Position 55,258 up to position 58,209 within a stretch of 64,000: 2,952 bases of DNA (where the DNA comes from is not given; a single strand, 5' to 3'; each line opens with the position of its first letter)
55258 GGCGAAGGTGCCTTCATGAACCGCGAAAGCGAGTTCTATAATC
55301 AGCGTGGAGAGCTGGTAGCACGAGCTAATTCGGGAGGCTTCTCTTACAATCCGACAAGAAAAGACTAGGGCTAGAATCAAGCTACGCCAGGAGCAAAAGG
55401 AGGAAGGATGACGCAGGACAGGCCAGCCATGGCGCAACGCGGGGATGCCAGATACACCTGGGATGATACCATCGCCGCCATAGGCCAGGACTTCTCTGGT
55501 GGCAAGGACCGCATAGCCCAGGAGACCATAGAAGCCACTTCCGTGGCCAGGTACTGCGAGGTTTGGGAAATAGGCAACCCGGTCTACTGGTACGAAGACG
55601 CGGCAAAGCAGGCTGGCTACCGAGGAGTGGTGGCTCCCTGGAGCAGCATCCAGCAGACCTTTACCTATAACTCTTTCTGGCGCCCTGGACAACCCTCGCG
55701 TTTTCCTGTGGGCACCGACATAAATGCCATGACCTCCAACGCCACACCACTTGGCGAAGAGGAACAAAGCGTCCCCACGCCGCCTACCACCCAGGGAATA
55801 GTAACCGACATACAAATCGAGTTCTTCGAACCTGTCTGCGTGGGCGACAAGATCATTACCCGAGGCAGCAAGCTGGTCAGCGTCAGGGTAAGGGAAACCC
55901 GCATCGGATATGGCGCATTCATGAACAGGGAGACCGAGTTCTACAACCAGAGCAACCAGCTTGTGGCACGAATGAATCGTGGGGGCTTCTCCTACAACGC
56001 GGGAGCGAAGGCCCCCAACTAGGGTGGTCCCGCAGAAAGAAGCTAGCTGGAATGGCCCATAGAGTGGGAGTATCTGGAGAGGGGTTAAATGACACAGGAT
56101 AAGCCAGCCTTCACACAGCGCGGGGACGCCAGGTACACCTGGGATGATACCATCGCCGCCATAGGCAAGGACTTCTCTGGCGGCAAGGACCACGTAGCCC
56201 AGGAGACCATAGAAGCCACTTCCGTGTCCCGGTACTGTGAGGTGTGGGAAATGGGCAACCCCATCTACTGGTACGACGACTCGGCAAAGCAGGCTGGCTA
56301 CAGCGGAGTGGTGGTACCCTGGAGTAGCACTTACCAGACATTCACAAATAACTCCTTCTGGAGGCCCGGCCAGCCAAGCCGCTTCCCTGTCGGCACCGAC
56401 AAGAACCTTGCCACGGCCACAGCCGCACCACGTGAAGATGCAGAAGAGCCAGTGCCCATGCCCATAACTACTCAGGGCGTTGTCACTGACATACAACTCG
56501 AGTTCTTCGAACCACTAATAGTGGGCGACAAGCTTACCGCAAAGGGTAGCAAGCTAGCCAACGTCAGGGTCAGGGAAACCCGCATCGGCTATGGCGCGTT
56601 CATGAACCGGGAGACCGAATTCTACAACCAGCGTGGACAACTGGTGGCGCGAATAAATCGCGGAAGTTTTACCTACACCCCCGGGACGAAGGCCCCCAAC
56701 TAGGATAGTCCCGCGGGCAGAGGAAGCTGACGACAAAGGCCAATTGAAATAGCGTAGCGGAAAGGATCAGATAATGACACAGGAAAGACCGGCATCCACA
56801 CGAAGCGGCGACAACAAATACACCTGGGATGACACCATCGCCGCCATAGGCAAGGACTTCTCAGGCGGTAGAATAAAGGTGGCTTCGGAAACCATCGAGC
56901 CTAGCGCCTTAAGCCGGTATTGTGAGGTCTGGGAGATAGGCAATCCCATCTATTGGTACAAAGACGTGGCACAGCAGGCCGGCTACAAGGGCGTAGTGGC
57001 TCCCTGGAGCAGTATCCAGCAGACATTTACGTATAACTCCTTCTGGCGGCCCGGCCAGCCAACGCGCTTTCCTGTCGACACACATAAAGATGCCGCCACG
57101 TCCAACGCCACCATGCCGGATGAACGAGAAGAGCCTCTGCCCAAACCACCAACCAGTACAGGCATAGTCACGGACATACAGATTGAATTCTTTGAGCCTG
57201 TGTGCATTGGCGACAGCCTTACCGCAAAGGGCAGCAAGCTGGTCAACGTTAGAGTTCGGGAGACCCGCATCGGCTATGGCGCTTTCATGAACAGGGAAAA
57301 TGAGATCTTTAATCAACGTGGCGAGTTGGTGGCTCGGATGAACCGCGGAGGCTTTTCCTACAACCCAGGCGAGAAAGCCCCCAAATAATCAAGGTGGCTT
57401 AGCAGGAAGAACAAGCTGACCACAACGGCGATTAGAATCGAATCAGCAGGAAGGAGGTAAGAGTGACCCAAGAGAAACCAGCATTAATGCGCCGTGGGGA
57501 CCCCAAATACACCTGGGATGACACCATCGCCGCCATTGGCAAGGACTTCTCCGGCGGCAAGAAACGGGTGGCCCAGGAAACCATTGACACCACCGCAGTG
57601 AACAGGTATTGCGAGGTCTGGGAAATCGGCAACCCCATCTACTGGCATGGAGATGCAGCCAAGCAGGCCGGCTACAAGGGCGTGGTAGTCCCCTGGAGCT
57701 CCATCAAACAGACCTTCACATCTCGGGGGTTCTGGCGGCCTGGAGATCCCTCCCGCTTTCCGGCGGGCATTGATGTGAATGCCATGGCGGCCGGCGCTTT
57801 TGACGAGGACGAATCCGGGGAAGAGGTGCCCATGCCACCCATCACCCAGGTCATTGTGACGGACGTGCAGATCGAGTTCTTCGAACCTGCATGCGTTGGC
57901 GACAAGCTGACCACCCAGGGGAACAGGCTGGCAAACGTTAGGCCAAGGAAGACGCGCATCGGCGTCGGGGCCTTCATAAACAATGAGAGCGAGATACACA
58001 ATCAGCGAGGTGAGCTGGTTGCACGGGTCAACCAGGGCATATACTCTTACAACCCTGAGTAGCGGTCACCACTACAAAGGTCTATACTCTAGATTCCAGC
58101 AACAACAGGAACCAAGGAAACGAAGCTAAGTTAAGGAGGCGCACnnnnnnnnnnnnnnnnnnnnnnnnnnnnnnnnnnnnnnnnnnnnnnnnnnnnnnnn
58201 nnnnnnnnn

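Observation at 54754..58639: Five tandem non-catalytic hot-dog paralogues followed by one catalytic MaoC subunit: a possible hydratase with interchangeable specificity subunits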

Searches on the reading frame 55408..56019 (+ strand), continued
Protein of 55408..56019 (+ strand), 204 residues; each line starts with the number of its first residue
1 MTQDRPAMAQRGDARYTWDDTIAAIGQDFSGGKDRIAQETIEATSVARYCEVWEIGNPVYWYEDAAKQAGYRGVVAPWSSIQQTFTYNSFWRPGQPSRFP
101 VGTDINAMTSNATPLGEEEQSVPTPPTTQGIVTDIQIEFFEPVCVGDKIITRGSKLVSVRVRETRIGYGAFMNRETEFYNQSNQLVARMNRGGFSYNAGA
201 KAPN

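Call 67: search_protein_families(library=pfam, proteins=[L088:7610-8047:+], max_evalue=0.01)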
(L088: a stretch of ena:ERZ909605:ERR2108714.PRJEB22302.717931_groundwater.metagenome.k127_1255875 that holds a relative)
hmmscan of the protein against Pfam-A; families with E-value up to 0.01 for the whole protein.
L088:7610-8047:+ (146 aa): 1 family
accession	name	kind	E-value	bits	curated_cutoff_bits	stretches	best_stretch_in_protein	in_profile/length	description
PF11746.14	DUF3303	-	0.00083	19.9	21.2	1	1-85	1-81/92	Domain of unknown function (DUF3303)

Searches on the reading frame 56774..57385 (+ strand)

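Call 3: search_protein_families(library=pfam, proteins=[window:56774-57385:+], max_evalue=1)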
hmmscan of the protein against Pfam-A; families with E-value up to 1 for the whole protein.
window:56774-57385:+ (204 aa): 1 family
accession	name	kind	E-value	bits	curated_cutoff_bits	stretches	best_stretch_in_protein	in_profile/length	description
PF13452.11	FAS1_DH_region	-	1.5e-12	48.2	22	1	31-188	4-131/132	FAS1-like, dehydratase domain region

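Call 4: search_protein_families(library=ncbifam, proteins=[window:56774-57385:+], max_evalue=1)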
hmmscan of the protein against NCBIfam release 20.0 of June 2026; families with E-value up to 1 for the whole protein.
window:56774-57385:+ (204 aa): 3 families
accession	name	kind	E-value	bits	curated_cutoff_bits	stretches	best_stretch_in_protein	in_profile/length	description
NF040624.1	HadA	equivalog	7.5e-06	26.3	180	2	57-80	29-52/144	(3R)-hydroxyacyl-ACP dehydratase subunit HadA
NF040620.1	fused_HadA_HadB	exception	8e-05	22.2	350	2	55-76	226-247/329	fused (3R)-hydroxyacyl-ACP dehydratase subunits HadA/HadB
NF010245.0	PRK13692.1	equivalog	0.096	12.5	232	0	49-88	28-66/159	(3R)-hydroxyacyl-ACP dehydratase subunit HadA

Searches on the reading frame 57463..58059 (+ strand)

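Call 3: search_protein_families(library=pfam, proteins=[window:57463-58059:+], max_evalue=1)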
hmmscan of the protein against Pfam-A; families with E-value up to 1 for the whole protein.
window:57463-58059:+ (199 aa): 1 family
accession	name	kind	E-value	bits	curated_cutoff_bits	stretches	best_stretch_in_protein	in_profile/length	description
PF13452.11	FAS1_DH_region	-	7.3e-15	55.7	22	1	37-188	10-131/132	FAS1-like, dehydratase domain region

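Call 4: search_protein_families(library=ncbifam, proteins=[window:57463-58059:+], max_evalue=1)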
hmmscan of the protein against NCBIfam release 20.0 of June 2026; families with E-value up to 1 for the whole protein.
window:57463-58059:+ (199 aa): 2 families
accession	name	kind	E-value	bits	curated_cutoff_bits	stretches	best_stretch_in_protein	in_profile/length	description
NF040624.1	HadA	equivalog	9.9e-07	29.1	180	2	48-79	20-51/144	(3R)-hydroxyacyl-ACP dehydratase subunit HadA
NF040620.1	fused_HadA_HadB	exception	0.00013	21.6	350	2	127-189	74-131/329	fused (3R)-hydroxyacyl-ACP dehydratase subunits HadA/HadB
